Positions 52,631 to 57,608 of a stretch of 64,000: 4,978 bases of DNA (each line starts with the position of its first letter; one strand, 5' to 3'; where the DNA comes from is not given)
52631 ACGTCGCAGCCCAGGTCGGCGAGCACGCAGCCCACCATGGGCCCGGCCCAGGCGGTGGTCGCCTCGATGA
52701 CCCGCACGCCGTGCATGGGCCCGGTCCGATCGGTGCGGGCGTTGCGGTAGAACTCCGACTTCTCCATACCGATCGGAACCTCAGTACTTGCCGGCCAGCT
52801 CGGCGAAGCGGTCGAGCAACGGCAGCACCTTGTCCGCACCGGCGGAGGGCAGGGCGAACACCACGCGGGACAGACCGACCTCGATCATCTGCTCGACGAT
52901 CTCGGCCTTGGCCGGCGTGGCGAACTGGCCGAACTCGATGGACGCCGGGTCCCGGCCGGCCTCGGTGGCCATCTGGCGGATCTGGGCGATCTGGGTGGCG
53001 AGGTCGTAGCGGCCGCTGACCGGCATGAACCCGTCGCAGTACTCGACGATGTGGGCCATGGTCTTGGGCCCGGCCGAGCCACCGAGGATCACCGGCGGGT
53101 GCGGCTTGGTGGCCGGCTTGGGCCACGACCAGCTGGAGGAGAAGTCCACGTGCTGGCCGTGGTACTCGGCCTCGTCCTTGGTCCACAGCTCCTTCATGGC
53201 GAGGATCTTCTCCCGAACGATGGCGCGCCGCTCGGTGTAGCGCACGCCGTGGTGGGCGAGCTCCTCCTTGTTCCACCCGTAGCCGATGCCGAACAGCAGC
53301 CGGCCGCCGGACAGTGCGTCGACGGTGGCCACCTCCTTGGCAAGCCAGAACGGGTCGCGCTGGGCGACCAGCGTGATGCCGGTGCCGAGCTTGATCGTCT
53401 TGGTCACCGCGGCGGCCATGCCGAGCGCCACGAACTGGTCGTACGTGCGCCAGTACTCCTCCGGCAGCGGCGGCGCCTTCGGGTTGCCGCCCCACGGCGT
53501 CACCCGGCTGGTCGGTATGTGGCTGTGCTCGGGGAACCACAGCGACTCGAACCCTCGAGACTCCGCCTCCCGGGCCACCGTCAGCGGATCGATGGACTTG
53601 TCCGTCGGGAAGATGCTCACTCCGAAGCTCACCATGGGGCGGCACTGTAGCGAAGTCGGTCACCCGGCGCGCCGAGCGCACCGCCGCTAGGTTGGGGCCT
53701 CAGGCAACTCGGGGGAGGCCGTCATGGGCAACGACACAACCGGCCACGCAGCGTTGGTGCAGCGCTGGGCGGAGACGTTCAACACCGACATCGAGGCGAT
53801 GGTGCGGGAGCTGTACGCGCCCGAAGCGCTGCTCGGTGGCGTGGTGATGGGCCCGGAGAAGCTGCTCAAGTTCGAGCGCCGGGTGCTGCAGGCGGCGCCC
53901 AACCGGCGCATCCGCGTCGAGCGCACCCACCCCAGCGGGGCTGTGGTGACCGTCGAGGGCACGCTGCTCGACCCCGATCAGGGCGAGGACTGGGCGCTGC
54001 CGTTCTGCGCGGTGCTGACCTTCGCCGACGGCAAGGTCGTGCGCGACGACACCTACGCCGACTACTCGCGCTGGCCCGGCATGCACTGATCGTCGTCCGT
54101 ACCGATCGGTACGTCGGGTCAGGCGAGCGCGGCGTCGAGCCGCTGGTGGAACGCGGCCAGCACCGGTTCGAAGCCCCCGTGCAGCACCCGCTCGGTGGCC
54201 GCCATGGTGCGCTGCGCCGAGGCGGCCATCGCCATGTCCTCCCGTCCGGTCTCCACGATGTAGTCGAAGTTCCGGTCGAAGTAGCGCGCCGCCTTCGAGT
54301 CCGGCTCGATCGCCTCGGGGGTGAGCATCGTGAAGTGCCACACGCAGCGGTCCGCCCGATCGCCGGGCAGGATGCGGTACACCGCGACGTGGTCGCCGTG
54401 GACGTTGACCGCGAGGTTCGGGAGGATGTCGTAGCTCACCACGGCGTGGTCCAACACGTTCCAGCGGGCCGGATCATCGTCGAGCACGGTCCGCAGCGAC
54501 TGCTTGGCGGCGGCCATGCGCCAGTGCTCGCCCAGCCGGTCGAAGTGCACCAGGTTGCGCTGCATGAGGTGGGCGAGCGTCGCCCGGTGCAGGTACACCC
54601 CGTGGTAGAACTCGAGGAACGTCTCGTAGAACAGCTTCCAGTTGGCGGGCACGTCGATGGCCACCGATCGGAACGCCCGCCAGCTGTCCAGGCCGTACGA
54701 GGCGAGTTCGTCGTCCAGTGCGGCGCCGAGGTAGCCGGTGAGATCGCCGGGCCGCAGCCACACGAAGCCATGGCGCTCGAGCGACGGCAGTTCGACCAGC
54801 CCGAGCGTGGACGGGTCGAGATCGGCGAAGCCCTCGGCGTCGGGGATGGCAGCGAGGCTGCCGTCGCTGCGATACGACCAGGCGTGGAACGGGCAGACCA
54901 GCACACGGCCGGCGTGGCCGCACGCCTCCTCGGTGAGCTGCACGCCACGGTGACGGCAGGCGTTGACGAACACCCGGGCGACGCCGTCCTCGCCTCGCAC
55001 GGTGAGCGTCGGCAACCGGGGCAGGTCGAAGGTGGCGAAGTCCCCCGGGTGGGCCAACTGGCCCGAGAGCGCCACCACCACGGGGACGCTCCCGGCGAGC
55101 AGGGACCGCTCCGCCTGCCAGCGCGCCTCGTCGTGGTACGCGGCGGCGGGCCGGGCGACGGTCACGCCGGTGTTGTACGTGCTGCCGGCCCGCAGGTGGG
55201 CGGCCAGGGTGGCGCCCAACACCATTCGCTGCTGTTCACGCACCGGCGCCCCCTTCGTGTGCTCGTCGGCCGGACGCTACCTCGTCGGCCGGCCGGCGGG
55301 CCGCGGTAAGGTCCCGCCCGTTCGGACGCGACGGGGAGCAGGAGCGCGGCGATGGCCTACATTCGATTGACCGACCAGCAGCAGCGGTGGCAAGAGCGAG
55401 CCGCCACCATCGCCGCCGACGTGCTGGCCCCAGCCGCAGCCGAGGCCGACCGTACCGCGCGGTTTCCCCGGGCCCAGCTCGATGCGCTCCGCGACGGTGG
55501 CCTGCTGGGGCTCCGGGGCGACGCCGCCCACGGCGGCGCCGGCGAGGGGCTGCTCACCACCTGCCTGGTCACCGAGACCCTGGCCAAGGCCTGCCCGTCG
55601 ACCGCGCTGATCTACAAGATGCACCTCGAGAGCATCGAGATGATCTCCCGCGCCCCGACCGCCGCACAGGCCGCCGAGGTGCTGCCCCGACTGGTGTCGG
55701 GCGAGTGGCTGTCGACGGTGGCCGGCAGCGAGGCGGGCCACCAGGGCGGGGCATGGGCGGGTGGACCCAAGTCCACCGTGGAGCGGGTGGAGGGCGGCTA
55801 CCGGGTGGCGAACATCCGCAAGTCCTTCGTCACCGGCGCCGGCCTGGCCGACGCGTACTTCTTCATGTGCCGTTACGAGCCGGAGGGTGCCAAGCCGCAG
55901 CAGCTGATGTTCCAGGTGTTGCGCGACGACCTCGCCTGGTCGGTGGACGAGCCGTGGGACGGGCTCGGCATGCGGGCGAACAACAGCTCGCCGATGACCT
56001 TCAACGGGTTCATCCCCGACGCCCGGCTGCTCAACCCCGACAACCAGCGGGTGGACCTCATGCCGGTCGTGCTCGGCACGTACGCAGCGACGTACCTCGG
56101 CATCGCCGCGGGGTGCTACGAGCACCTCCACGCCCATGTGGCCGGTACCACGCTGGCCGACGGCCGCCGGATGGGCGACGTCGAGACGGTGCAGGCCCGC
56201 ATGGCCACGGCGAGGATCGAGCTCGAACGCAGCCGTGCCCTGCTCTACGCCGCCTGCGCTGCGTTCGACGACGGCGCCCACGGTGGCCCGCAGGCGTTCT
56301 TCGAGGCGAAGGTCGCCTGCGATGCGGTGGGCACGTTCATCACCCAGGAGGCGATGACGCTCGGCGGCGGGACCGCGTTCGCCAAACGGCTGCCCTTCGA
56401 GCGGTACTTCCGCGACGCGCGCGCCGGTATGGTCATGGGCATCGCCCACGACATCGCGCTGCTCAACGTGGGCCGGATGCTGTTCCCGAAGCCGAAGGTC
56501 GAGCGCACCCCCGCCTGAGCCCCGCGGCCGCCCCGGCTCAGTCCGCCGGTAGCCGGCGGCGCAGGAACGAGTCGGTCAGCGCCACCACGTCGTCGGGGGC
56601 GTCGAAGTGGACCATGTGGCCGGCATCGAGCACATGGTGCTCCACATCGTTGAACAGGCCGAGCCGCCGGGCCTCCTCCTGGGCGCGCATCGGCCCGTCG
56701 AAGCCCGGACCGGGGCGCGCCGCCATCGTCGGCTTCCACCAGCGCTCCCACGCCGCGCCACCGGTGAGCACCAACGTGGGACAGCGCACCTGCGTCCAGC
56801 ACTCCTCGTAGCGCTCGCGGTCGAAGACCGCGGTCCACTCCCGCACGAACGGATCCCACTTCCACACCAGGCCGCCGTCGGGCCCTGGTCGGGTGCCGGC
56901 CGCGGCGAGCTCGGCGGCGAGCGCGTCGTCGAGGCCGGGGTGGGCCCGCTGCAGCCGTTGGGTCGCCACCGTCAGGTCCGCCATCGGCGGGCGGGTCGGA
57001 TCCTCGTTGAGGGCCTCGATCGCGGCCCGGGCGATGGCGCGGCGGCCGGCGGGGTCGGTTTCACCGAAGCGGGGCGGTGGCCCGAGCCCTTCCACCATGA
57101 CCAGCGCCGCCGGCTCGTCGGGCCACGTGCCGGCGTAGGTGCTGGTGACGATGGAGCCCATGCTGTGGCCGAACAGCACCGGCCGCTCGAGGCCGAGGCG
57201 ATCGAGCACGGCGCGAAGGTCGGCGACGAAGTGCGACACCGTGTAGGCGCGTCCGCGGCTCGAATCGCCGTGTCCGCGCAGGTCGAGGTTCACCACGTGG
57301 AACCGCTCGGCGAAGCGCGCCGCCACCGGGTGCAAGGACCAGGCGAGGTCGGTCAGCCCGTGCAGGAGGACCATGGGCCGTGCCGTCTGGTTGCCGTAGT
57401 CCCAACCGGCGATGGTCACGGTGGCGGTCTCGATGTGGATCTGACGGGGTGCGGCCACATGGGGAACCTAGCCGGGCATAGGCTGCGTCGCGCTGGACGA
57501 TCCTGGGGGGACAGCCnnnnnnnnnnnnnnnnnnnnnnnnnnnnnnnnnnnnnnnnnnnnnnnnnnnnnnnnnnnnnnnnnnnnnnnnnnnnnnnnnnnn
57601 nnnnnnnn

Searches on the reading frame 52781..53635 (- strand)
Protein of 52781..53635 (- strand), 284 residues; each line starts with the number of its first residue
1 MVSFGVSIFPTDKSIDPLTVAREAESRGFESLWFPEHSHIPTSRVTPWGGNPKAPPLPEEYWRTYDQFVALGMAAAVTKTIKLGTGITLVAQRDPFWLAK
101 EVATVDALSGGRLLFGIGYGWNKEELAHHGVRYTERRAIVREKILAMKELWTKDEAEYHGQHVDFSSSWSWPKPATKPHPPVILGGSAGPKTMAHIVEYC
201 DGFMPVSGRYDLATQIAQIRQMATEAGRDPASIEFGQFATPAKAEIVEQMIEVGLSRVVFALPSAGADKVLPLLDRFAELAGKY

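Call 39: search_protein_families(library=pfam, proteins=[window:52781-53635:-], max_evalue=0.001)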
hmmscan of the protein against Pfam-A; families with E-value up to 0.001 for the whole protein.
window:52781-53635:- (284 aa): 1 family
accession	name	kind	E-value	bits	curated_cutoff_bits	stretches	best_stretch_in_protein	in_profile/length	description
PF00296.26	Bac_luciferase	-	1.9e-50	172.5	27.9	1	19-245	27-232/314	Luciferase-like monooxygenase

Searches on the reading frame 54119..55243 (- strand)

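Call 39: search_protein_families(library=pfam, proteins=[window:54119-55243:-], max_evalue=0.001)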
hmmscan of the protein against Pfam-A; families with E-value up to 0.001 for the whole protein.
window:54119-55243:- (374 aa): 2 families
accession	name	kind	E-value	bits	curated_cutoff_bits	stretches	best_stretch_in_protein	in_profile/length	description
PF00848.25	Ring_hydroxyl_A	-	3.1e-30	106.1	24.9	1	185-373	1-206/208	Ring hydroxylating alpha subunit (catalytic domain)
PF00355.32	Rieske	-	3.5e-14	52.9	20.3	1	55-137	3-82/88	Rieske [2Fe-2S] domain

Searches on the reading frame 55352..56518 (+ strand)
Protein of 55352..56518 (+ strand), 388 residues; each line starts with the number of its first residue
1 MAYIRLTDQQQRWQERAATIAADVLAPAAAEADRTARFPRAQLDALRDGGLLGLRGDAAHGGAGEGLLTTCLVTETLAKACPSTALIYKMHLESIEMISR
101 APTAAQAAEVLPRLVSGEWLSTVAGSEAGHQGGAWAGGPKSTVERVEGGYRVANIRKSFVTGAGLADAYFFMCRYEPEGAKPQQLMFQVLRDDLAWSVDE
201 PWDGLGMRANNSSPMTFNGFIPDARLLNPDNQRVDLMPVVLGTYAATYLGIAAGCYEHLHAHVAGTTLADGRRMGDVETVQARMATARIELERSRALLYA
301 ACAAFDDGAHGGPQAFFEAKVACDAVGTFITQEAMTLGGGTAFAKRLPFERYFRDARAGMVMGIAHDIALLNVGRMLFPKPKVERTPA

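Call 39: search_protein_families(library=pfam, proteins=[window:55352-56518:+], max_evalue=0.001)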
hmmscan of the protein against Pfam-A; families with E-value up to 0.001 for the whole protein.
window:55352-56518:+ (388 aa): 4 families
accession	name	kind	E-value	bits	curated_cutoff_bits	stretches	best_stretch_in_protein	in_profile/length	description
PF02771.21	Acyl-CoA_dh_N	-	1.5e-22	80.5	22.9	1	7-118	1-113/113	Acyl-CoA dehydrogenase, N-terminal domain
PF00441.29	Acyl-CoA_dh_1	-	6.4e-17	62.5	22.4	1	244-375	18-147/150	Acyl-CoA dehydrogenase, C-terminal domain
PF08028.16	Acyl-CoA_dh_2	-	1.3e-10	42.1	22.7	1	244-359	3-126/134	Acyl-CoA dehydrogenase, C-terminal domain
PF02770.24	Acyl-CoA_dh_M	-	2.1e-08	34.7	33.3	1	130-218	7-95/97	Acyl-CoA dehydrogenase, middle domain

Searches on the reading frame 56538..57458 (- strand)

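Call 39: search_protein_families(library=pfam, proteins=[window:56538-57458:-], max_evalue=0.001)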
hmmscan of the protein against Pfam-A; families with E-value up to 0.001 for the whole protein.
window:56538-57458:- (306 aa): 3 families
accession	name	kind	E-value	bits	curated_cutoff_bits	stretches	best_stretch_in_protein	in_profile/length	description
PF00561.26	Abhydrolase_1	-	6.1e-22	78.9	25.8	1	28-139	2-117/245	alpha/beta hydrolase fold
PF12697.13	Abhydrolase_6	-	4.7e-21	76.9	26.3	1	29-293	1-216/217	Alpha/beta hydrolase family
PF12146.15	Hydrolase_4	-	1.2e-15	57.9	27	1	29-122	7-107/239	Serine aminopeptidase, S33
